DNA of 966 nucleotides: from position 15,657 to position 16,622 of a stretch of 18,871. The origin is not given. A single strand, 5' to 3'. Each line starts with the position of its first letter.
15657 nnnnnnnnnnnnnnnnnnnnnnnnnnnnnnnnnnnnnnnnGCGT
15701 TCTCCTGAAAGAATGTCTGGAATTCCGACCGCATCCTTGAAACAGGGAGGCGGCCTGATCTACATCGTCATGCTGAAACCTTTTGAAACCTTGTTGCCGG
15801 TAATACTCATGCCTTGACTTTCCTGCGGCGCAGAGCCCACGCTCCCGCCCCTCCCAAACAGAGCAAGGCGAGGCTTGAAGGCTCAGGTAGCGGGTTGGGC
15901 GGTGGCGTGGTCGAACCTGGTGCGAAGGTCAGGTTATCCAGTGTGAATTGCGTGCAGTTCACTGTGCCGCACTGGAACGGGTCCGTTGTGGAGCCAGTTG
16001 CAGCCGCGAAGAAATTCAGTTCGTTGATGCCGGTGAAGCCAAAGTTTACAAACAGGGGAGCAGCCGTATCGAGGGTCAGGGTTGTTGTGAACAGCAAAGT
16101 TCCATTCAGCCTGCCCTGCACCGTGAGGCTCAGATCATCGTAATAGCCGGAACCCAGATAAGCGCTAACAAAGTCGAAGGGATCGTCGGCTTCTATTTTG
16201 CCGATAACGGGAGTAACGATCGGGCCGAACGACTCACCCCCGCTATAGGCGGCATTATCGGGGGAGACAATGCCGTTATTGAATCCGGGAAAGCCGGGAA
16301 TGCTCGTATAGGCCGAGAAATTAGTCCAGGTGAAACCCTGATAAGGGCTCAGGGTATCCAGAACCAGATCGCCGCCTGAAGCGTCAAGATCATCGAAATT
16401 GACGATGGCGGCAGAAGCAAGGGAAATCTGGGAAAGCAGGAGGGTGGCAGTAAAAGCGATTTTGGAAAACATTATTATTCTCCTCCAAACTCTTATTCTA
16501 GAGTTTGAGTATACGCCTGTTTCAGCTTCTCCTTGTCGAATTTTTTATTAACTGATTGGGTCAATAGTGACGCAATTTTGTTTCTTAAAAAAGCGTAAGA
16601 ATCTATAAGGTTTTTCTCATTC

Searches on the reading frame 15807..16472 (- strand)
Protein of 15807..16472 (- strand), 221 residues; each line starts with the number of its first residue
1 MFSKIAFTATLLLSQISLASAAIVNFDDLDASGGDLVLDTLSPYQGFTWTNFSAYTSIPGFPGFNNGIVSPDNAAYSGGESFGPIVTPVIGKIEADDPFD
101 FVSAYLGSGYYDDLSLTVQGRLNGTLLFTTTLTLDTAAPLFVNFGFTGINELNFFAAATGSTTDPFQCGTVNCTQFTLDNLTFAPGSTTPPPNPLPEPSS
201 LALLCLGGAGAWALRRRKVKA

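Call 64: search_protein_families(library=pfam, proteins=[window:15807-16472:-], max_evalue=0.001)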
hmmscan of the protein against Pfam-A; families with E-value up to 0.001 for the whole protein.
window:15807-16472:- (221 aa): 1 family
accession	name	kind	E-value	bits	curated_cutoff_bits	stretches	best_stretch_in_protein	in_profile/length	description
PF07589.16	PEP-CTERM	-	3.3e-06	27.4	20.7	1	196-217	3-24/24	PEP-CTERM motif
